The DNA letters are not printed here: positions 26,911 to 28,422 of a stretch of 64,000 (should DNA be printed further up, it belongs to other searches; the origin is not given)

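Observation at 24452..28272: Phospholipid headgroup operon pssA-psd extended by a flippase-like membrane protein and a NAPE-PLD-like MBL hydrolase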

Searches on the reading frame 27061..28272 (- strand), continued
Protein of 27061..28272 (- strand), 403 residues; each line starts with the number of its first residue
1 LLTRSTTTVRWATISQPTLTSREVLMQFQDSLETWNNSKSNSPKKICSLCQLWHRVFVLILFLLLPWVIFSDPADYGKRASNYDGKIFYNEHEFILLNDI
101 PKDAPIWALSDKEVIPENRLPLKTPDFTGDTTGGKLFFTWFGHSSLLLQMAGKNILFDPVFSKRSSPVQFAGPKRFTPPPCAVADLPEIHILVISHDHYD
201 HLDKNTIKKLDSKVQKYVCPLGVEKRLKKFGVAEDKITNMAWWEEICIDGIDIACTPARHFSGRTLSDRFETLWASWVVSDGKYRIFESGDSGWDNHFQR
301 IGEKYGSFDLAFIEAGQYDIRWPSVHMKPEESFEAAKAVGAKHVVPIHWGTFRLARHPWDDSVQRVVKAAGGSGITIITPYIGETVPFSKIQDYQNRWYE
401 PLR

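Call 34: search_protein_families(library=pfam, alignment_id=A2, max_evalue=0.001)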
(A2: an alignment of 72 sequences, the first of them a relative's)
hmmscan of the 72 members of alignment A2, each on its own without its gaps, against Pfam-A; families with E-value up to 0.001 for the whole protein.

A. member 1, L002:9451-9975:+ (174 aa): 0 families

B. families by the number of members that match (of 72 scanned): 101 families (the first 25 are shown)
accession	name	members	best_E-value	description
PF01370.27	Epimerase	11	2.4e-21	NAD dependent epimerase/dehydratase family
PF13460.12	NAD_binding_10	10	1.7e-14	NAD(P)H-binding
PF00106.31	adh_short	8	3.9e-51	short chain dehydrogenase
PF13561.12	adh_short_C2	8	9.7e-38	Enoyl-(Acyl carrier protein) reductase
PF08659.16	KR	8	1.8e-12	KR domain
PF05368.20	NmrA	5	5.6e-10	NmrA-like family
PF00440.29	TetR_N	4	4e-15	Bacterial regulatory proteins, tetR family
PF07993.18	NAD_binding_4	3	1.7e-17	Male sterility protein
PF22604.1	TetR_HI_0893_C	3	3.2e-15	Tetracyclin repressor-like HI_0893, C-terminal domain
PF08643.16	DUF1776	3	8.5e-06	Fungal family of unknown function (DUF1776)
PF01131.25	Topoisom_bac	2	7.9e-119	DNA topoisomerase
PF00072.30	Response_reg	2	5.5e-28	Response regulator receiver domain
PF00271.37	Helicase_C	2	3.6e-27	Helicase conserved C-terminal domain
PF03358.20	FMN_red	2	5.5e-24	NADPH-dependent FMN reductase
PF12833.13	HTH_18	2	3.7e-22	Helix-turn-helix domain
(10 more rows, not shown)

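Call 51: predict_structure(alignment_id=A1)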
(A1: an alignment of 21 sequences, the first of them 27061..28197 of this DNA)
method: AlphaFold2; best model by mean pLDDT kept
length: 378 residues; sequences in the alignment: 21
mean_pLDDT: 85.2   pTM: 0.83
mean pLDDT of the five models: 85.2, 84.6, 84.5, 84.4, 83.6
residues with pLDDT >= 90: 220; 70-90: 106; 50-70: 22; < 50: 30
segments of 3 or more residues with pLDDT < 50: 1-20, 40-45, 240-242
pLDDT, mean of each block of 10 residues (from residue 1): 39 42 72 66 61 92 82 80 88 95 86 95 96 90 67 94 97 82 96 95 94 97 97 69 74 97 86 96 95 75 91 97 88 91 93 97 96 94
secondary structure, 60 per line:
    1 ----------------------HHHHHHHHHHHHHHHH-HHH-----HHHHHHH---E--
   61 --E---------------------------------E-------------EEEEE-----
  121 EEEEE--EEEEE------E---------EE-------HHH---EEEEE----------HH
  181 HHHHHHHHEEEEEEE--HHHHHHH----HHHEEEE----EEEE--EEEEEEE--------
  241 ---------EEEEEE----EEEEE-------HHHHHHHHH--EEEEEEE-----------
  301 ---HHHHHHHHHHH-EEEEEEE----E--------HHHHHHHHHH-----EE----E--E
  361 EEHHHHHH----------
elements in order: H23-38 H48-54 E111-115 E121-125 E128-132 E164-168 H179-188 E189-195 H198-204 E212-215 E220-223 E226-232 E250-255 E260-264 H272-280 E283-289 H304-314 E316-322 H336-345 E360-362 H363-368

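Call 55: fold_search(model_id=the predicted structure, library=pdb)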
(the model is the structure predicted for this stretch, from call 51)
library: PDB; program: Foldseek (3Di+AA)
matches with E <= 10: 1246; with E <= 0.001: 233
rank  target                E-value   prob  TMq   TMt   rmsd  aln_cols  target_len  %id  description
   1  4qn9_A                2.0e-29  1.00  0.68  0.80   5.0       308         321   33  Structure of human NAPE-PLD (released 2015-06-17)
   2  8p90_B                3.3e-29  1.00  0.68  0.76   5.0       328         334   33  TARGET COMPLEX 2 (released 2024-06-26)
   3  4qn9_B                7.7e-29  1.00  0.68  0.79   5.0       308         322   33  Structure of human NAPE-PLD (released 2015-06-17)
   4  8p90_A                9.6e-28  1.00  0.68  0.77   5.1       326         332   33  TARGET COMPLEX 2 (released 2024-06-26)
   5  2wyl_B                1.1e-17  1.00  0.58  0.71   4.2       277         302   18  Apo structure of a metallo-b-lactamase (released 2010-04-14)
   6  3bv6_A                1.1e-17  1.00  0.56  0.60   5.7       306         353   17  Crystal structure of uncharacterized metallo protein from Vibrio cholerae with beta-lactamase like fold (released 2008-01-29)
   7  2wym_B                2.8e-17  1.00  0.58  0.71   4.0       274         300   16  Structure of a metallo-b-lactamase (released 2010-04-14)
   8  3bv6_B                2.9e-17  1.00  0.56  0.60   5.7       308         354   17  Crystal structure of uncharacterized metallo protein from Vibrio cholerae with beta-lactamase like fold (released 2008-01-29)
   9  2wyl_A                4.2e-17  1.00  0.58  0.70   4.2       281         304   16  Apo structure of a metallo-b-lactamase (released 2010-04-14)
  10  3x2x_A                5.7e-17  1.00  0.51  0.83   3.7       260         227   23  Crystal structure of metallo-beta-lactamase H48A from Thermotoga maritima (released 2016-02-17)
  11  2wyl_C                6.8e-17  1.00  0.57  0.71   4.1       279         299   18  Apo structure of a metallo-b-lactamase (released 2010-04-14)
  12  3x2z_A                7.7e-17  1.00  0.52  0.84   3.1       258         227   23  Crystal structure of metallo-beta-lactamase in complex with nickel from Thermotoga maritima (released 2016-02-17)
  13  2wym_E                1.1e-16  1.00  0.56  0.70   4.0       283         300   18  Structure of a metallo-b-lactamase (released 2010-04-14)
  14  2wyl_E                2.9e-16  1.00  0.58  0.71   3.8       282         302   17  Apo structure of a metallo-b-lactamase (released 2010-04-14)
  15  3x2y_A                3.1e-16  1.00  0.51  0.82   3.9       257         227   24  Crystal structure of metallo-beta-lactamase H8A from Thermotoga maritima (released 2016-02-17)
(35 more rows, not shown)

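Call 64: search_protein_families(library=pfam, proteins=[L081:6933-7799:+], max_evalue=0.001)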
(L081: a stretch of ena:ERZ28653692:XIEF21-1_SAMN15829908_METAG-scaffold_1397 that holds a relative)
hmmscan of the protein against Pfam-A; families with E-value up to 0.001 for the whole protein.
L081:6933-7799:+ (288 aa): 2 families
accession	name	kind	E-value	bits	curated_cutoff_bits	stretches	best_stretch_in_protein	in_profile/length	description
PF13561.12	adh_short_C2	-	4.3e-30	105.5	27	2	152-267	123-236/236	Enoyl-(Acyl carrier protein) reductase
PF00106.31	adh_short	-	2.1e-13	50.6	26.6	1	7-132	2-139/195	short chain dehydrogenase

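Call 65: search_protein_families(library=ncbifam, proteins=[L081:6933-7799:+, L081:5312-6913:+], max_evalue=0.001)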
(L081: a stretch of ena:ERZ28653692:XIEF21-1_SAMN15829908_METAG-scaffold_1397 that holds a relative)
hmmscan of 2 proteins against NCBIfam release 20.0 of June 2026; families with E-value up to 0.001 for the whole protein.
L081:6933-7799:+ (288 aa): 161 families (the best 25 are shown)
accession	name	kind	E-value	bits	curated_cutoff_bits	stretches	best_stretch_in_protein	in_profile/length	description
NF005395.0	PRK06940.1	subfamily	1.1e-137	458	280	1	4-277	2-275/276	SDR family oxidoreductase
NF009092.0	PRK12428.1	subfamily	5.5e-29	101.6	242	1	57-271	48-255/261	coniferyl-alcohol dehydrogenase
NF005559.1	PRK07231.1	subfamily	4.9e-25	88.5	215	2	168-267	149-248/249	glucose 1-dehydrogenase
NF053701.1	CsHdxCHCADhChcB2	equivalog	1.2e-24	87.2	350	2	170-268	150-244/245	cis-4-hydroxycyclohexanecarboxylate dehydrogenase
NF004198.0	PRK05653.1-3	equivalog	9.6e-24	84.2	296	2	5-134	7-148/248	3-oxoacyl-ACP reductase FabG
NF052558.1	MBtsdlDhBudC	equivalog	9.8e-24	84.3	270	2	187-269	164-244/250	meso-2,3-butanediol dehydrogenase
NF005853.0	PRK07774.1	equivalog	4e-23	82.1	303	2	3-104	4-107/250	SDR family oxidoreductase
NF005067.0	PRK06484.1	equivalog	1.8e-21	76.3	713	2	187-269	173-514/524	short chain dehydrogenase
NF006070.0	PRK08213.1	subfamily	4.4e-21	75.6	279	2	186-268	180-258/259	gluconate 5-dehydrogenase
NF005309.0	PRK06841.1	subfamily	6.2e-21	75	286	2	187-267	176-253/255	GolD/DthD family dehydrogenase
NF005469.0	PRK07063.1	equivalog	1.1e-20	74.2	306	2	188-270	174-258/260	SDR family oxidoreductase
NF009468.0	PRK12826.1-4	equivalog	1.8e-20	73.7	318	1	4-267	6-248/256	SDR family oxidoreductase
TIGR01830.1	3oxo_ACP_reduc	equivalog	2.5e-20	73.2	297.75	2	190-265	166-237/239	3-oxoacyl-[acyl-carrier-protein] reductase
NF009466.0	PRK12826.1-2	subfamily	3.3e-20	72.6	222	2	188-268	170-246/248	3-oxoacyl-ACP reductase FabG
NF004791.0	PRK06138.1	equivalog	7.2e-20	71.4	312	2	187-268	168-251/252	SDR family oxidoreductase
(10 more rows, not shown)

L081:5312-6913:+ (533 aa): 6 families
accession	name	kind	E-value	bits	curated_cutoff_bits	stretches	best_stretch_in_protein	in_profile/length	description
NF058653.1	LipP1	equivalog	3.1e-13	49.2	350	1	117-242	54-165/300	LipP1 family hormone-sensitive lipase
NF052354.1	EstLipQMycob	equivalog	4.6e-09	35.4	700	1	177-254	191-268/418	esterase LipQ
NF033149.0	CHL_hydrolase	equivalog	1e-05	24.6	500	1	133-238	72-163/310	chloramphenicol hydrolase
NF041555.1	tannase_A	equivalog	3.2e-05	22.7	550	1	190-243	168-220/619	subtype A tannase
NF058651.1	GESAG_HSLs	subfamily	0.00081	18.5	430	0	134-244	65-157/296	GESAG motif subfamily hormone-sensitive lipase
NF041556.1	tannase_B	equivalog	0.00084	18.7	300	0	200-243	132-175/463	subtype B tannase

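Call 66: find_encoding_contigs(protein=P0109, flank=6000, max_places=1)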
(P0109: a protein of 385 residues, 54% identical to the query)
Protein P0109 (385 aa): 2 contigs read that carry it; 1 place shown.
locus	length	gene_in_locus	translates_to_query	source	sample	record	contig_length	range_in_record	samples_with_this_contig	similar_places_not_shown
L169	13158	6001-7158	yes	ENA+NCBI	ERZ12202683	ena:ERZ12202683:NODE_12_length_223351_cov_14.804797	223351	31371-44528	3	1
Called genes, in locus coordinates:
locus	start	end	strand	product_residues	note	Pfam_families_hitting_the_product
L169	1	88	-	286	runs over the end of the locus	PF00669:Flagellin_N, PF00700:Flagellin_C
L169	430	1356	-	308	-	-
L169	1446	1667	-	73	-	PF02599:CsrA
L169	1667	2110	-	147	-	PF02623:FliW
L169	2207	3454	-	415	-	PF00669:Flagellin_N, PF07196:Flagellin_IN (faint)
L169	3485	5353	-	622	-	PF22638:FlgK_D1, PF07196:Flagellin_IN, PF06429:Flg_bbr_C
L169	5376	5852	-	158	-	PF05130:FlgN (weak)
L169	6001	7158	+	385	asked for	PF13483:Lactamase_B_3, PF12706:Lactamase_B_2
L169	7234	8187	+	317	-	PF00056:Ldh_1_N, PF02866:Ldh_1_C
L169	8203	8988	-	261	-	PF02535:Zip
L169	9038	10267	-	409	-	PF06980:DUF1302 (weak)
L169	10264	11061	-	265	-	PF07044:DUF1329 (weak), PF17131:TP_0789-like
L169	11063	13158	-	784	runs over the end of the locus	PF03176:MMPL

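Call 67: find_encoding_contigs(protein=P0048, flank=6000, max_places=1)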
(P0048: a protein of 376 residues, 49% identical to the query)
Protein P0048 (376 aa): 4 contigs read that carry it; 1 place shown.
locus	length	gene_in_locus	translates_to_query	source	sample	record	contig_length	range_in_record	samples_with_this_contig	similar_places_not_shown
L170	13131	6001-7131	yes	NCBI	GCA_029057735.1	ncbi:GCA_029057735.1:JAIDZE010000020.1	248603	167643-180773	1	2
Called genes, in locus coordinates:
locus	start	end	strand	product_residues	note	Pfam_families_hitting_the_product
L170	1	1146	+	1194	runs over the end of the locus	PF03495:Binary_toxB (faint), PF18884:TSP3_bac (faint), PF00092:VWA, PF13519:VWA_2, PF13768:VWA_3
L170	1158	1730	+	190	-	-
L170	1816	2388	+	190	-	-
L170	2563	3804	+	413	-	PF00089:Trypsin, PF13365:Trypsin_2, PF00595:PDZ, PF13180:PDZ_2, PF17820:PDZ_6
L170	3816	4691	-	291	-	PF00126:HTH_1, PF03466:LysR_substrate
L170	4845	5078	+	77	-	-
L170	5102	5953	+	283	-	PF12541:DUF3737, PF13229:Beta_helix (faint)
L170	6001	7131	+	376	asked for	PF13483:Lactamase_B_3, PF12706:Lactamase_B_2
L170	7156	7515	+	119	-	PF00248:Aldo_ket_red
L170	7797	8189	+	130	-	-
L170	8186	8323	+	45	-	-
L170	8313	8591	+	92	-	-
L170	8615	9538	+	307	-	PF17989:ALP_N, PF21522:MreB-like_C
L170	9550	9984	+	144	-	-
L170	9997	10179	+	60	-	-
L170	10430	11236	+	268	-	-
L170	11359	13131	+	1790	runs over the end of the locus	PF08341:TED, PF11974:bMG3 (faint), PF17210:SdrD_B (faint), PF13620:CarboxypepD_reg (faint), PF17802:SpaA, PF00746:Gram_pos_anchor (weak)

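Call 69: search_solved_structures(query=A1, max_evalue=1e-10, show_alignments=1)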
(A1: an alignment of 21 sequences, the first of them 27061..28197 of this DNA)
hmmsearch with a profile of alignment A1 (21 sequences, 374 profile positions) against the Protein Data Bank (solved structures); distinct sequences matched with E-value up to 1e-10: 5.
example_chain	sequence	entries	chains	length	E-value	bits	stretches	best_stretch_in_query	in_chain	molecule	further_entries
4qn9_A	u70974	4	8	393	1.8e-66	228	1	75-336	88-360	N-acyl-phosphatidylethanolamine-hydrolyzing phospholipase D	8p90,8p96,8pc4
3x2z_A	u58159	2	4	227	2.4e-12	49.9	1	107-326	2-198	UPF0173 metal-dependent hydrolase TM_1162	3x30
6brm_A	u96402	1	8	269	4e-12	49.1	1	109-361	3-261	Putative metal-dependent isothiocyanate hydrolase SaxA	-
3x2y_A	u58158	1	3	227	7.2e-11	45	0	108-326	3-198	UPF0173 metal-dependent hydrolase TM_1162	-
3x2x_A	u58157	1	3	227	7.8e-11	44.9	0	107-326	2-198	UPF0173 metal-dependent hydrolase TM_1162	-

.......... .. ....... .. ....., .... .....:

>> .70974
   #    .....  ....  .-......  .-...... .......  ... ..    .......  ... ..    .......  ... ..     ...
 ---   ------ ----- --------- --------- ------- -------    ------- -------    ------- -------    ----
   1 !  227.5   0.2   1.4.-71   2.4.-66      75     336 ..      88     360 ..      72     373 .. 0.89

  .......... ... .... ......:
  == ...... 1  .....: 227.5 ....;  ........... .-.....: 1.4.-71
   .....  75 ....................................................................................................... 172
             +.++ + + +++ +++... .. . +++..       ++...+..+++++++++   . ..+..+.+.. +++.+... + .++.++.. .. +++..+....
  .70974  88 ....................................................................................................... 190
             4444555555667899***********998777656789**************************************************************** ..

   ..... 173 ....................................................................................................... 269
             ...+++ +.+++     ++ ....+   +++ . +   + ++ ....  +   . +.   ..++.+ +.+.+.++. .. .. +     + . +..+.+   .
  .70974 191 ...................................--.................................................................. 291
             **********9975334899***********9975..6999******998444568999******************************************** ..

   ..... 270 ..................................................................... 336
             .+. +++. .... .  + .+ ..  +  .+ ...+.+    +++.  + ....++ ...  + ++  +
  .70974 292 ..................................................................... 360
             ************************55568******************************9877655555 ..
